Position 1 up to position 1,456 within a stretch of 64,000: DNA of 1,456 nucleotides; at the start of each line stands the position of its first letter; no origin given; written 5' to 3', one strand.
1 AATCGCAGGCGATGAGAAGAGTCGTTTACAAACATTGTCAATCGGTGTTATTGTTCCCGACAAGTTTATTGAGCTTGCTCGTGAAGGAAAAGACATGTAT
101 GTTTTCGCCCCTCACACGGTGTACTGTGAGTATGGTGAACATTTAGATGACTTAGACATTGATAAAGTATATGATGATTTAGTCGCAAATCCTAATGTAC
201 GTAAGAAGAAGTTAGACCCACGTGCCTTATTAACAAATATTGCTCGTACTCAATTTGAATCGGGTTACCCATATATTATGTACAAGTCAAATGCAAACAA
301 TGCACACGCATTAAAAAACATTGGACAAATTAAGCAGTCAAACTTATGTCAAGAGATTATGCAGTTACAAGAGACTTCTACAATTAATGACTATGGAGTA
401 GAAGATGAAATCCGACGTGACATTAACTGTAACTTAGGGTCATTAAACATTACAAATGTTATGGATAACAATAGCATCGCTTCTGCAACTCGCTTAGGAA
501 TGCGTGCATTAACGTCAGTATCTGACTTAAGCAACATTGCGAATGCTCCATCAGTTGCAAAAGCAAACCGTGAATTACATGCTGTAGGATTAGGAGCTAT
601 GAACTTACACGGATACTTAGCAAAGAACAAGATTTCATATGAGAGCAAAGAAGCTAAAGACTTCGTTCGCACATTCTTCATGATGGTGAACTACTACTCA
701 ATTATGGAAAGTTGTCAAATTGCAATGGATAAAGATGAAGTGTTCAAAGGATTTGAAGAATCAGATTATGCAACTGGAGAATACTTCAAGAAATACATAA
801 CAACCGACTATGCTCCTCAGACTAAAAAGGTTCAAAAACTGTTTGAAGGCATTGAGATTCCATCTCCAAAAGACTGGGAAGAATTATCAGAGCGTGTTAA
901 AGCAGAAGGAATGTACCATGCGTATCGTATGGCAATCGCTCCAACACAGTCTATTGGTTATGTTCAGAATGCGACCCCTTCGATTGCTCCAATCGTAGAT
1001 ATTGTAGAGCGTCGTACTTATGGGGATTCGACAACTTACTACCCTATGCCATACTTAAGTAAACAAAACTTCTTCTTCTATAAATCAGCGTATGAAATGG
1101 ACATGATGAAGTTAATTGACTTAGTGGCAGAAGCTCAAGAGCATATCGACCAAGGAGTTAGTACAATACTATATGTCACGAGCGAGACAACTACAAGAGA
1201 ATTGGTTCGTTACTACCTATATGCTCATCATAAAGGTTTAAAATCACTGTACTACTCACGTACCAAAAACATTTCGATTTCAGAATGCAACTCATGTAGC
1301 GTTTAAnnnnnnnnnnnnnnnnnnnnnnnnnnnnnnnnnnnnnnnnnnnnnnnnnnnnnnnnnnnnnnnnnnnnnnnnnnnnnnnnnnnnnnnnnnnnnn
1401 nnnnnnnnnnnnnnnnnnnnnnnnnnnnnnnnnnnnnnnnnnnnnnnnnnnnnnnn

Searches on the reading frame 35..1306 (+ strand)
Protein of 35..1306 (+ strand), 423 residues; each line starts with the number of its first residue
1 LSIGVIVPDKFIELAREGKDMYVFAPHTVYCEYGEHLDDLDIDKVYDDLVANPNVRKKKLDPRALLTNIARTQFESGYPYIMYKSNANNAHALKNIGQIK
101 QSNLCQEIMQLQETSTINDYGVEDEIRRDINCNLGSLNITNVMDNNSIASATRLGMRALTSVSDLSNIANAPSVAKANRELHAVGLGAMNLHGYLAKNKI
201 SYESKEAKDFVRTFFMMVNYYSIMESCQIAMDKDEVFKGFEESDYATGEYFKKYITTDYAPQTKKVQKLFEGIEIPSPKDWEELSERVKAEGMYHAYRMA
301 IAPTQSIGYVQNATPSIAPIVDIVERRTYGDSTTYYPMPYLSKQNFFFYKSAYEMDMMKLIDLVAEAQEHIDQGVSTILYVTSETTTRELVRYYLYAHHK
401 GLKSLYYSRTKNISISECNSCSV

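Call 75: search_protein_families(library=phrogs, proteins=[window:35-1303:+], max_evalue=0.00001)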
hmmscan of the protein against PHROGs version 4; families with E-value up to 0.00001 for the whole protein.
window:35-1303:+ (423 aa): 8 families
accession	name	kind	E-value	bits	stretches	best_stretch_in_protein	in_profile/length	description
phrog_84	-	DNA, RNA and nucleotide metabolism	4.6e-133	446.3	1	1-422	388-795/975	ribonucleoside-diphosphate reductase large subunit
phrog_3844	-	moron, auxiliary metabolic gene and host takeover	3.7e-94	317.2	1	52-423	81-451/451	NrdA-like aerobic NDP reductase large subunit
phrog_3987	-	DNA, RNA and nucleotide metabolism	1.8e-24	87.2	1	1-138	330-461/467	ribonucleotide reductase large subunit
phrog_22953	-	DNA, RNA and nucleotide metabolism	2.2e-23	84.3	1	2-105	80-201/201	ribonucleotide reductase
phrog_10616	-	DNA, RNA and nucleotide metabolism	4.8e-23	82.5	1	334-423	1-111/111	ribonucleotide reductase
phrog_30939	-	DNA, RNA and nucleotide metabolism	3.8e-10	39.3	1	71-410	633-960/977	ribonucleotide reductase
phrog_33412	-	unknown function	6.5e-08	33.5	1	339-414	50-126/140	-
phrog_36555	-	DNA, RNA and nucleotide metabolism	4.8e-06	27.5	1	280-412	2-140/172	ribonucleotide reductase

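Call 76: find_encoding_contigs(protein=window:35-1306:+, flank=4000, max_places=2)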
Protein window:35-1306:+ (423 aa): no gene with exactly this product is on record in the collection.
